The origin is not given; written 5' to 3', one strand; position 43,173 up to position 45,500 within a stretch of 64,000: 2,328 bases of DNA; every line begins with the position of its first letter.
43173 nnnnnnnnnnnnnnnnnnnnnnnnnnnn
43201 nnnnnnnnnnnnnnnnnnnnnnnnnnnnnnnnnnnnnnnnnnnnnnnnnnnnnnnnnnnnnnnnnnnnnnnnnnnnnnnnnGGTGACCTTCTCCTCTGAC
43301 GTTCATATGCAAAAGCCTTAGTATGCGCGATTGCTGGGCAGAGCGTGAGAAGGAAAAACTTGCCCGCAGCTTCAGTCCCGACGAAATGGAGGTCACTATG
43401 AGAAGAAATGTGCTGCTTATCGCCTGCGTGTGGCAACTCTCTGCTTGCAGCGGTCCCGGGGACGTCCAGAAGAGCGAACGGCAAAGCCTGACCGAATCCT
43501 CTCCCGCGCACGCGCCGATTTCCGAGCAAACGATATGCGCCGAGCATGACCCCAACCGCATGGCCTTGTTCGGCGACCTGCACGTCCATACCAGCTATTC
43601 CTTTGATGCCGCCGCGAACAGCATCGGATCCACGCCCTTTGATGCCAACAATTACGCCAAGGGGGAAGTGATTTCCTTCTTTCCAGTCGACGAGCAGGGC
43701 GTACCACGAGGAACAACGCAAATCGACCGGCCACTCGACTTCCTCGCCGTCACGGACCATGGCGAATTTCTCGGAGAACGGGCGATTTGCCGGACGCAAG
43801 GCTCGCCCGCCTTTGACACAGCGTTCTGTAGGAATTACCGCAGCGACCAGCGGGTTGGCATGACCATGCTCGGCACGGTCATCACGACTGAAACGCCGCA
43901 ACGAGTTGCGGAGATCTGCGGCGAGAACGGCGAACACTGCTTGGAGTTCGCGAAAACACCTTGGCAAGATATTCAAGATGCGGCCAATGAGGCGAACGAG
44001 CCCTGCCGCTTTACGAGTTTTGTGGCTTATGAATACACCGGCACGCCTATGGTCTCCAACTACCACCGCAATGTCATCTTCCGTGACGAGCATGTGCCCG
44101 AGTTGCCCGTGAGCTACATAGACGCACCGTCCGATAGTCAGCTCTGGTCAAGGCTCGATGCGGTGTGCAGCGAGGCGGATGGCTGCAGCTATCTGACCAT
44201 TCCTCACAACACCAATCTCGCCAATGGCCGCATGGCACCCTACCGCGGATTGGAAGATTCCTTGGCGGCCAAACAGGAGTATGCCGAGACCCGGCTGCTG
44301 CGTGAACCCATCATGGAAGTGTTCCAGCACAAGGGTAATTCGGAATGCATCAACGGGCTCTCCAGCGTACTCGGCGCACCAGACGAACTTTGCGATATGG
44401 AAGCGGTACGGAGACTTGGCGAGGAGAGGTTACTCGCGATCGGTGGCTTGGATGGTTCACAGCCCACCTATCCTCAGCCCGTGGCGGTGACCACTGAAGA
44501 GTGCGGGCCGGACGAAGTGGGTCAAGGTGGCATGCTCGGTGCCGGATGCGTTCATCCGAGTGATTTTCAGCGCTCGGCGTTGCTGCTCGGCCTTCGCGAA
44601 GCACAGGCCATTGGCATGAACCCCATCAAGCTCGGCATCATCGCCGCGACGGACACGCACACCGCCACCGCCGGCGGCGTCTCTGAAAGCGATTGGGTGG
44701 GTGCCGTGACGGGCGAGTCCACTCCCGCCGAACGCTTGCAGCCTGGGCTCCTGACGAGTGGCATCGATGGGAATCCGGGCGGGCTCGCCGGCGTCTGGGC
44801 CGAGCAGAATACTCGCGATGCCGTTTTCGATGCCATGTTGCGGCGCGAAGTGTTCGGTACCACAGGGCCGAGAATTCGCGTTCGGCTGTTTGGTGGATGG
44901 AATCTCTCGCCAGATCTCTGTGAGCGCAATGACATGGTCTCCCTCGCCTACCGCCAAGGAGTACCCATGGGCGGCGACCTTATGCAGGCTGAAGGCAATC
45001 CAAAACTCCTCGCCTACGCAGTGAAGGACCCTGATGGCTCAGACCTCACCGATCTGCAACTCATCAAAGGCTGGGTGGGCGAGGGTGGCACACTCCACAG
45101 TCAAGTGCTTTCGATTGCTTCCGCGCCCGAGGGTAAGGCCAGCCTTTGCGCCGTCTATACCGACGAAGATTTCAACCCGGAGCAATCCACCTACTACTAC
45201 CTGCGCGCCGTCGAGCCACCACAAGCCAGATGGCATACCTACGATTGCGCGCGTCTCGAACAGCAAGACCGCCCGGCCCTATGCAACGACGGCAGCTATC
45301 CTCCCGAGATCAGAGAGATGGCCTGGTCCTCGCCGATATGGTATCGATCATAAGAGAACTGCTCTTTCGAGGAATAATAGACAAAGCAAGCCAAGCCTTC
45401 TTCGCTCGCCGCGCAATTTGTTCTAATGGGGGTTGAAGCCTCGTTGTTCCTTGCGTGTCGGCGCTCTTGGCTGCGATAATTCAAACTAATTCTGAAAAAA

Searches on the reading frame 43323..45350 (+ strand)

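Call 67: search_protein_families(library=ncbifam, proteins=[window:43323-45350:+], max_evalue=1e-10)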
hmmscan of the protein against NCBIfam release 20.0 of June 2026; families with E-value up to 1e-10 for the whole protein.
window:43323-45350:+ (676 aa): 0 families

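Call 86: search_protein_families(library=pfam, proteins=[window:43323-45350:+], max_evalue=0.001)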
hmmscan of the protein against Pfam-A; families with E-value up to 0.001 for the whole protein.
window:43323-45350:+ (676 aa): 1 family
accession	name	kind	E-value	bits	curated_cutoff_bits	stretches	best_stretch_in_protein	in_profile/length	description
PF12228.14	DUF3604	-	1.1e-150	503.4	20.4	3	77-362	2-282/591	Protein of unknown function (DUF3604)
